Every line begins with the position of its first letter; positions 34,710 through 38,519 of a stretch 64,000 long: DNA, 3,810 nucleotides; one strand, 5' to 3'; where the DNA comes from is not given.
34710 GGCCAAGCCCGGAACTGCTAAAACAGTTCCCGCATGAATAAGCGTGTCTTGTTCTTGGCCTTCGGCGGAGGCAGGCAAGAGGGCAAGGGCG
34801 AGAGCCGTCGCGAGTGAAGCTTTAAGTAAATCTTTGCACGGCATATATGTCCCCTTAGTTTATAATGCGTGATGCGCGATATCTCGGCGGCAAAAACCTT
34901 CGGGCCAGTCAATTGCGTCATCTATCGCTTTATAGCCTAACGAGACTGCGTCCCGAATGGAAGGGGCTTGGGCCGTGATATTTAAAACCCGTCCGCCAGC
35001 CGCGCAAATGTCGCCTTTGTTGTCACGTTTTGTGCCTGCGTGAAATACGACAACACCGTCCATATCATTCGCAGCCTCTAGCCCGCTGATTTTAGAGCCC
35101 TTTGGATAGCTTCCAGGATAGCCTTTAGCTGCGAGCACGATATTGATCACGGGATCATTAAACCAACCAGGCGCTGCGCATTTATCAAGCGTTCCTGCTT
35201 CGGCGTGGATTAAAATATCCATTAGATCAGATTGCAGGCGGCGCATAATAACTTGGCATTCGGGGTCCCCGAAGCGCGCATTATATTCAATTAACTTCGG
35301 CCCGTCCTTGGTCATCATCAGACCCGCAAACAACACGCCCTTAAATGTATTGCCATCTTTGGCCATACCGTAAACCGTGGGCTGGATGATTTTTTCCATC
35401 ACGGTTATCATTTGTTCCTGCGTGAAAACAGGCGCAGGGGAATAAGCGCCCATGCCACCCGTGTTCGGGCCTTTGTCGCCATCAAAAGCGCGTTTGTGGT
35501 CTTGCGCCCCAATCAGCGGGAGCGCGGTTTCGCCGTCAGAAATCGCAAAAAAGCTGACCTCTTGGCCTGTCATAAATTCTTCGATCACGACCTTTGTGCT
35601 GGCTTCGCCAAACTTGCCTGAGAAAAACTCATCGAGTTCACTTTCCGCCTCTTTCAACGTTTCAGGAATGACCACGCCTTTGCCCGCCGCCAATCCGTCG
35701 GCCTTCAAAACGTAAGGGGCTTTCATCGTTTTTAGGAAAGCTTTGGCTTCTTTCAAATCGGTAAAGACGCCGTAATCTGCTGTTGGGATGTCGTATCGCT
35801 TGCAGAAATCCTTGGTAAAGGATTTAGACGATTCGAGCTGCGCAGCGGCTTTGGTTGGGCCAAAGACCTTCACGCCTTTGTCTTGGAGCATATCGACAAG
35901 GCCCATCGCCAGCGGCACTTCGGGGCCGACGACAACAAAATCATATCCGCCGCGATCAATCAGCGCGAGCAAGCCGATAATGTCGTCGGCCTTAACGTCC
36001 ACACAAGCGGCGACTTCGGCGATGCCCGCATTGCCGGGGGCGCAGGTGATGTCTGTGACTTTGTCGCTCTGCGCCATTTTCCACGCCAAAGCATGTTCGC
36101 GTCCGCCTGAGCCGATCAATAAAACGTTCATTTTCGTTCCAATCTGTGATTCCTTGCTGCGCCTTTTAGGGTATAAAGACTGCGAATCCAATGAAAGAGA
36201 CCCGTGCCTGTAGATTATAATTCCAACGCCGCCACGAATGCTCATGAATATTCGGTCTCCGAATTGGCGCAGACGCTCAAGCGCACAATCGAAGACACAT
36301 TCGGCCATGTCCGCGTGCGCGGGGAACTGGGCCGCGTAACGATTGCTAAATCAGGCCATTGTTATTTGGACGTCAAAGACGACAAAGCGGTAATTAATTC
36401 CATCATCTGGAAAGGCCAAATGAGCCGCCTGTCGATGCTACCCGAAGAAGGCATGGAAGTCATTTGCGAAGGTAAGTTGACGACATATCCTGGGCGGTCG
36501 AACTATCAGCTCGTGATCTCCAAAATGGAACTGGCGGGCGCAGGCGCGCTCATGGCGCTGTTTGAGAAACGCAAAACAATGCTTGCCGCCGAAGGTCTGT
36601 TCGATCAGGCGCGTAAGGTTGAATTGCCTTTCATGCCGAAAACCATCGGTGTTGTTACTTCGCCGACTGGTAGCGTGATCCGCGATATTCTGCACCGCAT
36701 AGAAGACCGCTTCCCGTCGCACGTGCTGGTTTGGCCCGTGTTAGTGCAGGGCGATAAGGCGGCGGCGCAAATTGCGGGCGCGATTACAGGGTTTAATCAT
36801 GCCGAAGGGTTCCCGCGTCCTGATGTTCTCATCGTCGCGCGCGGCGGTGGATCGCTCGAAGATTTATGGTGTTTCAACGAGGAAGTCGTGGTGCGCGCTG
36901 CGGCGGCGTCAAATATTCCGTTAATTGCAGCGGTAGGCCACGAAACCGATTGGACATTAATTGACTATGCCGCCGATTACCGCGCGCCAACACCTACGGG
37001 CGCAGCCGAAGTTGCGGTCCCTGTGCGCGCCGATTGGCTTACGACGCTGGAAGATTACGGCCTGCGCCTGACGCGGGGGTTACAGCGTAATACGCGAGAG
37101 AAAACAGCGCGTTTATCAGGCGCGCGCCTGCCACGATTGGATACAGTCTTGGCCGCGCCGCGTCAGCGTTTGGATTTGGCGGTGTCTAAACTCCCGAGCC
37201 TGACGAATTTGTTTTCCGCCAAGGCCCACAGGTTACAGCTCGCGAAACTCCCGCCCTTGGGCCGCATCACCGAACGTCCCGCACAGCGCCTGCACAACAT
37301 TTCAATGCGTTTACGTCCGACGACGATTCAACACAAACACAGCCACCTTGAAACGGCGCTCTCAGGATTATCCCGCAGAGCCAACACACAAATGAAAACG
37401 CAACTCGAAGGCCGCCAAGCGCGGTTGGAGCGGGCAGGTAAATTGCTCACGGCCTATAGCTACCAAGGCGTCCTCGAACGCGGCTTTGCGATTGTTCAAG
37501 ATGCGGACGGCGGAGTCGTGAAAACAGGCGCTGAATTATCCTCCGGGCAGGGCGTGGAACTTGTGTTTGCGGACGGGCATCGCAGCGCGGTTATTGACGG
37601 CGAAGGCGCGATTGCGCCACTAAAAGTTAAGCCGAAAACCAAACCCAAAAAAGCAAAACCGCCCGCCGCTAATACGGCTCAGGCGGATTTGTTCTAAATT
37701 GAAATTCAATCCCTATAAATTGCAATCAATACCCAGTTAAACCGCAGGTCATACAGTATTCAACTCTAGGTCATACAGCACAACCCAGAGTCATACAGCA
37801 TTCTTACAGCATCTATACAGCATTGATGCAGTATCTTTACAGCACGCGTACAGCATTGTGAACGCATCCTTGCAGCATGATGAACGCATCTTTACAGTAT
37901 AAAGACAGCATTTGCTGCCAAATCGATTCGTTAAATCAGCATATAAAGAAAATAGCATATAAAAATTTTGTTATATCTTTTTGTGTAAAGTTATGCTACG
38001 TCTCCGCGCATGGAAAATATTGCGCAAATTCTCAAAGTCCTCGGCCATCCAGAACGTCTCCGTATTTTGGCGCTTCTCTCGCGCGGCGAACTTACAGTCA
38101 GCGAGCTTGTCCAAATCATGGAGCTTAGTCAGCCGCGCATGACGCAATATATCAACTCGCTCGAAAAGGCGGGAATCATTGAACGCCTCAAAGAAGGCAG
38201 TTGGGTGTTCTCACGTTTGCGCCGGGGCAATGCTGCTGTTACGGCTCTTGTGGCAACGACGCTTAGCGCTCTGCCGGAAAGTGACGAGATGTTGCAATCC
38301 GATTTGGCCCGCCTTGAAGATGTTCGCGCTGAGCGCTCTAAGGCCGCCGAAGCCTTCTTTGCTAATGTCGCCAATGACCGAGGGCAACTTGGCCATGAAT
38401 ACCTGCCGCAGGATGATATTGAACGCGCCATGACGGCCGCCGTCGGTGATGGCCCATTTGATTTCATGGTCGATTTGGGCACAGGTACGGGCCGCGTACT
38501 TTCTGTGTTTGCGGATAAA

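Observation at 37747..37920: Helically phased 11-bp tandem array (eleven register-perfect slots, consensus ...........) in the xseA / sahR-metF intergenic region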

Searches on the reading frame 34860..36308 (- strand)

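Call 6: search_protein_families(library=ncbifam, proteins=[window:34860-36308:-])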
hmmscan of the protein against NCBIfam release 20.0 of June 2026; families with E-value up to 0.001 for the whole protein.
window:34860-36308:- (482 aa): 17 families
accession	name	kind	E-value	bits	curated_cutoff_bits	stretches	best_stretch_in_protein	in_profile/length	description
TIGR00877.1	purD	equivalog_domain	2.7e-152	507.5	288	1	60-481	1-423/425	phosphoribosylamine--glycine ligase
NF053643.1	Ddl_archaea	equivalog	1.4e-08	34.1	500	1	141-270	86-204/367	putative pseudomurein biosynthesis ATP-grasp protein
NF002378.0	PRK01372.1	subfamily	2.7e-08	32.9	243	1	145-292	84-223/305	D-alanine--D-alanine ligase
TIGR01205.1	D_ala_D_alaTIGR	subfamily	9.9e-08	31.3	245.65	1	140-265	85-209/318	D-alanine--D-alanine ligase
NF002527.0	PRK01966.1-3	equivalog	5.6e-07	29.1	310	1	145-261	102-217/332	D-alanine--D-alanine ligase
TIGR01369.1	CPSaseII_lrg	equivalog_domain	1.2e-06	26.5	1027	1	115-345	623-840/1052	carbamoyl-phosphate synthase (glutamine-hydrolyzing) large subunit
NF004679.0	PRK06019.1-5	equivalog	1.5e-06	27.3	326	1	133-256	73-191/376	5-(carboxyamino)imidazole ribonucleotide synthase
TIGR02068.2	cya_phycin_syn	equivalog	2.1e-06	26.1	850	1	155-256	207-304/862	cyanophycin synthetase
NF006766.0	PRK09288.1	equivalog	1.4e-05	24.1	339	1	58-247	11-199/396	formate-dependent phosphoribosylglycinamide formyltransferase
NF003671.0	PRK05294.1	equivalog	5.2e-05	21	599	1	131-263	636-766/1058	carbamoyl-phosphate synthase large subunit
NF005543.0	PRK07206.1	subfamily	0.00011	21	302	0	327-346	269-288/416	hypothetical protein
NF041595.1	dap_A_syn_DdaF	equivalog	0.00012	20.9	840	0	135-253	89-210/424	dapdiamide A synthase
NF004680.0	PRK06019.1-6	equivalog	0.00016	20.6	327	1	137-230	93-186/405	5-(carboxyamino)imidazole ribonucleotide synthase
NF006286.0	PRK08462.1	equivalog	0.00019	20.4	740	1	137-229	93-183/445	acetyl-CoA carboxylase biotin carboxylase subunit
NF002688.0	PRK02471.1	equivalog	0.00027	19.4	425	1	161-259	489-586/756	bifunctional glutamate--cysteine ligase GshA/glutathione synthetase GshB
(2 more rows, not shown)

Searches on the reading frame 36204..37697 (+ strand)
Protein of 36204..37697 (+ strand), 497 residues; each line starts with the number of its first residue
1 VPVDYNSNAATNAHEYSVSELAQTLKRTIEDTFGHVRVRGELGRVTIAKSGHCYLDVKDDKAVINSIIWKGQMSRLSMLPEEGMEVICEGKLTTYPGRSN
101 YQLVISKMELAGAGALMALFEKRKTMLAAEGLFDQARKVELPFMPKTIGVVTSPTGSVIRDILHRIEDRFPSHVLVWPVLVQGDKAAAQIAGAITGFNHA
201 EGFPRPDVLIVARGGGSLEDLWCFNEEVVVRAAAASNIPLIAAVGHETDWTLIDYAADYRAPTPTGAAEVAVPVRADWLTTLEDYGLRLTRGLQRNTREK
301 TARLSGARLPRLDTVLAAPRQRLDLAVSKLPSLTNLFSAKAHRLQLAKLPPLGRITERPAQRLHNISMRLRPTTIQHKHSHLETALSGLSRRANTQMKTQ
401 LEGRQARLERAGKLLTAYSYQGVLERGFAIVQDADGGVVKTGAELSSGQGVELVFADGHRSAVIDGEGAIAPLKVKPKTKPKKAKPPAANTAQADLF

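Call 6: search_protein_families(library=ncbifam, proteins=[window:36204-37697:+])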
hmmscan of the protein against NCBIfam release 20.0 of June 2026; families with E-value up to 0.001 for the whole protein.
window:36204-37697:+ (497 aa): 1 family
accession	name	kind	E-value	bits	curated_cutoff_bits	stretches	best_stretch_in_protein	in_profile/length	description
TIGR00237.1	xseA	equivalog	1.3e-126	422.9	180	2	17-345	1-333/389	exodeoxyribonuclease VII large subunit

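Call 31: find_homologous_proteins(query=window:36204-37697:+, max_evalue=1e-80)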
Query window:36204-37697:+ (497 aa): 7993 proteins with E <= 1e-80 among 8000 candidates; the best 120 are listed.
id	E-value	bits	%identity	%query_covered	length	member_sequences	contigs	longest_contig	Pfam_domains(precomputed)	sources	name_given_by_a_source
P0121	0.0e+0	1105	100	100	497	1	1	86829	PF02601.21,PF13742.13,PF01336.32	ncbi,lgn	ncbi:MAG: exodeoxyribonuclease VII large subunit [Maricaulaceae bacterium]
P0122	3.1e-221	753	68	99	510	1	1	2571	PF02601.21,PF13742.13,PF01336.32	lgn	-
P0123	4.3e-221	753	70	98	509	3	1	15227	PF02601.21,PF13742.13,PF01336.32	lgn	-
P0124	1.4e-220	751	69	99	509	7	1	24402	PF02601.21,PF13742.13,PF01336.32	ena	-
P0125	9.2e-219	745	68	99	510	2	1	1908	PF02601.21,PF13742.13,PF01336.32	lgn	-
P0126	1.3e-217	741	72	93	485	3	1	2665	PF02601.21,PF13742.13,PF01336.32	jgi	-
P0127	2.5e-217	740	70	98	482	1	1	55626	PF02601.21,PF13742.13,PF01336.32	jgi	-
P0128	5.2e-217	739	71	99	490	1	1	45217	PF02601.21,PF13742.13,PF01336.32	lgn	-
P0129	5.4e-216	736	73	92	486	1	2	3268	PF02601.21,PF13742.13,PF01336.32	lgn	-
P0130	1.1e-215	735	73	93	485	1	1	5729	PF02601.21,PF13742.13,PF01336.32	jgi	-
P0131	1.5e-215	734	67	99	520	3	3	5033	PF02601.21,PF13742.13,PF01336.32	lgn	-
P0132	1.8e-215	734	71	99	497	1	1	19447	PF02601.21,PF13742.13,PF01336.32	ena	-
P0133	2.0e-215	734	66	100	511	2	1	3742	PF02601.21,PF13742.13,PF01336.32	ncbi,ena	-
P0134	2.4e-215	734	69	99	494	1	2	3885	PF02601.21,PF13742.13,PF01336.32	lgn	-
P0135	2.4e-215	734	67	99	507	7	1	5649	PF02601.21,PF13742.13,PF01336.32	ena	-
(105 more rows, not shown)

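Call 39: find_encoding_contigs(protein=P0128, flank=3000, max_places=2)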
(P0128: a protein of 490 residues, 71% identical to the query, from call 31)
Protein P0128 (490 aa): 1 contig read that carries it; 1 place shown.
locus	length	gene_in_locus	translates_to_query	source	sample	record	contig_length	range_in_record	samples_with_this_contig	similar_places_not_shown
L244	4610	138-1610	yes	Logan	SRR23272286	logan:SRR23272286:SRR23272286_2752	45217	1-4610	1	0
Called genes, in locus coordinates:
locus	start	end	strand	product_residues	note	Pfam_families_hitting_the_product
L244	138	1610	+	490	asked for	PF13742:tRNA_anti_2, PF01336:tRNA_anti-codon, PF02601:Exonuc_VII_L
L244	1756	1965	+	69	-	PF09866:DUF2093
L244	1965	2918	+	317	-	PF01551:Peptidase_M23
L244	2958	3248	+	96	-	PF01817:CM_2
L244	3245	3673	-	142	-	PF13474:SnoaL_3 (faint), PF12680:SnoaL_2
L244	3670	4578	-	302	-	PF03279:Lip_A_acyltrans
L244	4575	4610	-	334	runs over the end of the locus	PF02606:LpxK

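Call 40: find_encoding_contigs(protein=P0132, flank=3000, max_places=2)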
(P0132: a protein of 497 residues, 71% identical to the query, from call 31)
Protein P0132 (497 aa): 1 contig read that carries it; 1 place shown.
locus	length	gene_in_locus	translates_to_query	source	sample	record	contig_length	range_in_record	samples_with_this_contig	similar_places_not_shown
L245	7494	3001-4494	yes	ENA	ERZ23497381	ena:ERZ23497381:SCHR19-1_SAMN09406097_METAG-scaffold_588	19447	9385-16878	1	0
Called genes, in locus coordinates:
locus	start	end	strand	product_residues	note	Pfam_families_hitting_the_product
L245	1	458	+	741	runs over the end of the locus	PF13757:VIT_2, PF08487:VIT, PF00092:VWA, PF13519:VWA_2, PF13768:VWA_3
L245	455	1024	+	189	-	PF04203:Sortase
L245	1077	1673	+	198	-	-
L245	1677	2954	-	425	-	PF02844:GARS_N, PF01071:GARS_A, PF02655:ATP-grasp_3 (weak), PF02843:GARS_C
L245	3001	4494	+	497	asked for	PF13742:tRNA_anti_2, PF01336:tRNA_anti-codon, PF02601:Exonuc_VII_L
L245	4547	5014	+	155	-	-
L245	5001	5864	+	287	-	PF01546:Peptidase_M20, PF07687:M20_dimer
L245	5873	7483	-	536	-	PF00501:AMP-binding, PF13193:AMP-binding_C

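Call 62: find_encoding_contigs(protein=P0129, flank=3000, max_places=3)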
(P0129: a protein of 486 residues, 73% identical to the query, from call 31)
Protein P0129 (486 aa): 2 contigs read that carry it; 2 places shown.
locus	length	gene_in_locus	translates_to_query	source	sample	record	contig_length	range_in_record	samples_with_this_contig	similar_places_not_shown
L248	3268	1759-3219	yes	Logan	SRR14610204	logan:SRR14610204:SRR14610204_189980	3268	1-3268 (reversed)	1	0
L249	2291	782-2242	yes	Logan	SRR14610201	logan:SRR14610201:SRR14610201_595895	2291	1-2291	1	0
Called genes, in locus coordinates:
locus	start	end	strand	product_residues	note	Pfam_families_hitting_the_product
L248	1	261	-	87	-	?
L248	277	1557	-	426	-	PF02844:GARS_N, PF01071:GARS_A, PF02655:ATP-grasp_3 (weak), PF02222:ATP-grasp (weak), PF02843:GARS_C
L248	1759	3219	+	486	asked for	PF13742:tRNA_anti_2, PF01336:tRNA_anti-codon, PF02601:Exonuc_VII_L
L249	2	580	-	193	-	?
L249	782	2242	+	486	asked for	PF13742:tRNA_anti_2, PF01336:tRNA_anti-codon, PF02601:Exonuc_VII_L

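Call 63: find_encoding_contigs(protein=P0130, flank=3000, max_places=3)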
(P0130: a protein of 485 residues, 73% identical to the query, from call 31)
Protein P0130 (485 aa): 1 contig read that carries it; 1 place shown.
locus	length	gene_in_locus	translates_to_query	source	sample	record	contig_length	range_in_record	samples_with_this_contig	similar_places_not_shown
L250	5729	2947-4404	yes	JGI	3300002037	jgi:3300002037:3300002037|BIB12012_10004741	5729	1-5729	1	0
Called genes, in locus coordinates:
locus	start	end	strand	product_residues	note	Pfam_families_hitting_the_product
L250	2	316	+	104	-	?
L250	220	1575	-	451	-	PF01979:Amidohydro_1, PF07969:Amidohydro_3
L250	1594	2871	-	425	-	PF02844:GARS_N, PF01071:GARS_A, PF02843:GARS_C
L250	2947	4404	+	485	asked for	PF13742:tRNA_anti_2, PF01336:tRNA_anti-codon, PF02601:Exonuc_VII_L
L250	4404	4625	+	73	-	-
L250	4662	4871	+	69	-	PF09866:DUF2093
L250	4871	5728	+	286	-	?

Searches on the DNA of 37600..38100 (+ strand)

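Call 42: search_rna_families(source=window, start=37600, end=38100, threshold=evalue, max_evalue=10)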
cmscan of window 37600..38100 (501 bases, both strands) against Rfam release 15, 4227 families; matches with E-value up to 10: 3.
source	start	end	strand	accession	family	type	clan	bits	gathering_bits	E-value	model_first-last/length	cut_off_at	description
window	37627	37720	-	RF00746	mir-454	Gene; miRNA;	-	19.4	60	0.13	1-103/103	no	mir-454 microRNA precursor family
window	37697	37727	+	RF01371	CRISPR-DR58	Gene; CRISPR;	-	14.2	38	9.4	1-37/37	no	CRISPR RNA direct repeat element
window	37953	38054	+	RF00114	S15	Cis-reg; leader;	CL00121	13.8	39.5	1.1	1-117/117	no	Ribosomal S15 leader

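Call 47: search_dna_similar(query=window:37700-38009:+, collection=plasmids, mode=distant, max_evalue=1, max_rows=15)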
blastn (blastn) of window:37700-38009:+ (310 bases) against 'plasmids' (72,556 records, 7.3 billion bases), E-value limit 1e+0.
Records with a match: 5; places in all: 5; records where one place covers at least 80% of the query: 0.
Best place of each record, by identity: 95-99% 1; 80-90% 4.
By first word of the organism name: Clostridium 2; Priestia 2; Brevibacillus 1.
By predicted mobility (MOB-suite, as given by PLSDB): non-mobilizable 3; mobilizable 2.
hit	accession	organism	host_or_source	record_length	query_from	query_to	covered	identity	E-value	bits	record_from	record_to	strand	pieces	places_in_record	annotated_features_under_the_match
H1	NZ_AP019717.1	Clostridium butyricum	-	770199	250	294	15%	80.0%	9e-1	42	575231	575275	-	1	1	LuxR C-terminal-related transcriptional regulator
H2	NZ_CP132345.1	Clostridium butyricum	Homo sapiens,Faeces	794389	250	294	15%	80.0%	9e-1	42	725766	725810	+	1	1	LuxR C-terminal-related transcriptional regulator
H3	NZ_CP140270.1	Priestia megaterium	Single cell,ginseng rhizosphere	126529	234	272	13%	84.6%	9e-1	41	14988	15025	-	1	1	HNH endonuclease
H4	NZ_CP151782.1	Priestia megaterium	whole organism,soil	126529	234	272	13%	84.6%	9e-1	41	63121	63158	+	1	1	HNH endonuclease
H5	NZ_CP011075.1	Brevibacillus laterosporus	Oryza sativa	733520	244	269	8%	96.2%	3e-1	44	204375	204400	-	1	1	none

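Call 48: search_dna_similar(query=window:37700-38009:+, collection=phages, mode=distant, max_evalue=1, max_rows=15)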
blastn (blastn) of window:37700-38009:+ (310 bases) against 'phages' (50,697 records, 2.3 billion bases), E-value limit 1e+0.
No match.

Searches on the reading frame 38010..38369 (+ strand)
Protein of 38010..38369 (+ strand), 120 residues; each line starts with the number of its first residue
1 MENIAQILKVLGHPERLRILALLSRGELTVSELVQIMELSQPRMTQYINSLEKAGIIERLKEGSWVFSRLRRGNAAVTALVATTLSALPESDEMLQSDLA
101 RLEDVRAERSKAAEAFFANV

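Call 51: find_homologous_proteins(query=window:38010-38369:+, max_evalue=1e-20)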
Query window:38010-38369:+ (120 aa): 16 proteins with E <= 1e-20 among 108 candidates.
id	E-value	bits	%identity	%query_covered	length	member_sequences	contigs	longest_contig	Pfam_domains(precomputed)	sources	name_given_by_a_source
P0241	4.8e-47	176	75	100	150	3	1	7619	PF01047.29,PF12840.14,PF01022.27,PF12802.14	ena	-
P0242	1.7e-45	171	77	97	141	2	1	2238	PF01047.29,PF12840.14,PF13412.13,PF21476.5,PF01978.26,PF01022.27,PF13551.13,PF13518.13,PF12802.14,PF24034.2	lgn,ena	-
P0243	2.4e-41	158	65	88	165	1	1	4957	PF01047.29,PF12840.14,PF13412.13,PF01978.26,PF01022.27,PF09339.17,PF12802.14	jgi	-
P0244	1.5e-37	145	76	83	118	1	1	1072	PF01047.29,PF17782.8,PF01022.27,PF12802.14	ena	-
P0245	6.6e-37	143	60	100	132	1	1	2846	PF01047.29,PF12840.14,PF13412.13,PF01978.26,PF01022.27,PF12802.14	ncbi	ncbi:MAG: metalloregulator ArsR/SmtB family transcription factor, partial [Litorimonas sp.]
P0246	1.2e-36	143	61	100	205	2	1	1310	PF13847.13,PF01047.29,PF12840.14,PF13412.13,PF01978.26,PF13649.13,PF01022.27,PF12802.14,PF08241.19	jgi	-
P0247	8.3e-32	127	64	82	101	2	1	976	PF01047.29,PF12840.14,PF13412.13,PF01978.26,PF01022.27,PF12802.14,PF24034.2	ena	-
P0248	2.4e-31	125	74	73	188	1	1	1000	-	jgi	-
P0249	2.6e-30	122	67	77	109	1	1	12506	PF21476.5,PF13384.13,PF01978.26,PF01022.27,PF13518.13,PF09339.17,PF12802.14,PF24034.2,PF01047.29,PF12840.14,PF13412.13,PF13551.13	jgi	-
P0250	3.5e-29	119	78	66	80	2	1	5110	PF01047.29,PF01978.26,PF01022.27,PF12802.14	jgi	-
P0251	1.6e-28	116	69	68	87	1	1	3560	PF01047.29,PF12840.14,PF13412.13,PF21476.5,PF01978.26,PF01022.27,PF12802.14,PF24034.2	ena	-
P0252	4.7e-27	112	77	62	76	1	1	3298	PF01047.29,PF12840.14,PF13412.13,PF01978.26,PF01022.27,PF12802.14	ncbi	ncbi:MAG: metalloregulator ArsR/SmtB family transcription factor, partial [Litorimonas sp.]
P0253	5.6e-27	111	72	63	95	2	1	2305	PF01047.29,PF12840.14,PF13412.13,PF01978.26,PF01022.27,PF12802.14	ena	-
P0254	8.9e-26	108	77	58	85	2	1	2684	PF01047.29,PF12840.14,PF13412.13,PF21476.5,PF01978.26,PF01022.27,PF13551.13,PF09339.17,PF12802.14,PF24034.2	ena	-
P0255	2.7e-25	106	75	61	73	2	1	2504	PF08279.19,PF21476.5,PF13384.13,PF01978.26,PF01022.27,PF13518.13,PF09339.17,PF12802.14,PF24034.2,PF01047.29,PF12840.14,PF13412.13,PF13551.13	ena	-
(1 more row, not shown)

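Call 52: find_encoding_contigs(protein=P0241, flank=2500, max_places=2)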
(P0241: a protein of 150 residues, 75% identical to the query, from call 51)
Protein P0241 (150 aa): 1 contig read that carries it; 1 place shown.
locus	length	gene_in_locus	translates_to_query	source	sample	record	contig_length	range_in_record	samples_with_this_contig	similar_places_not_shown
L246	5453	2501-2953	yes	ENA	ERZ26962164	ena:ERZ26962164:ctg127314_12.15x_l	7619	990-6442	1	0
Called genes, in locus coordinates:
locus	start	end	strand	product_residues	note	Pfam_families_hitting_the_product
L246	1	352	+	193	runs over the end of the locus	-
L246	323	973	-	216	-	PF01557:FAA_hydrolase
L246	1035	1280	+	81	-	PF02195:ParB_N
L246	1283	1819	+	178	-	PF02771:Acyl-CoA_dh_N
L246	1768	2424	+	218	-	PF02770:Acyl-CoA_dh_M (weak), PF00441:Acyl-CoA_dh_1, PF08028:Acyl-CoA_dh_2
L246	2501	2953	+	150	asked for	PF01047:MarR (faint), PF01022:HTH_5, PF12802:MarR_2 (weak), PF12840:HTH_20 (weak)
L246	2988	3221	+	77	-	PF08241:Methyltransf_11, PF08242:Methyltransf_12 (weak), PF13649:Methyltransf_25, PF13847:Methyltransf_31 (weak)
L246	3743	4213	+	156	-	PF02219:MTHFR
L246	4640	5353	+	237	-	PF05099:TerB, PF00226:DnaJ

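Call 53: find_encoding_contigs(protein=P0250, flank=2500, max_places=2)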
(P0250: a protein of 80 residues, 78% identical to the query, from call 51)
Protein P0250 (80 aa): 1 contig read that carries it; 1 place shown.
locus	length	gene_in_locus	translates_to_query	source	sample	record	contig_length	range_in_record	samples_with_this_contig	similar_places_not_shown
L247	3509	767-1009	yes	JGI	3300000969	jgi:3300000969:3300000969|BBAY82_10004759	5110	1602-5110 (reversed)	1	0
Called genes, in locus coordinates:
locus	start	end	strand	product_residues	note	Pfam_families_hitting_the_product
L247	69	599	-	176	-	PF04945:YHS (weak)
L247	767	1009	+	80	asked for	PF01022:HTH_5, PF01047:MarR (weak), PF01978:TrmB (weak), PF12802:MarR_2 (weak)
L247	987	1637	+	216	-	PF01209:Ubie_methyltran (weak), PF13489:Methyltransf_23, PF08241:Methyltransf_11, PF08242:Methyltransf_12, PF13649:Methyltransf_25, PF13847:Methyltransf_31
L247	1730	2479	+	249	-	PF02219:MTHFR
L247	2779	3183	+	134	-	PF13577:SnoaL_4 (faint), PF13474:SnoaL_3 (weak), PF14534:DUF4440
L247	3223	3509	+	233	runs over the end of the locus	PF05099:TerB, PF00226:DnaJ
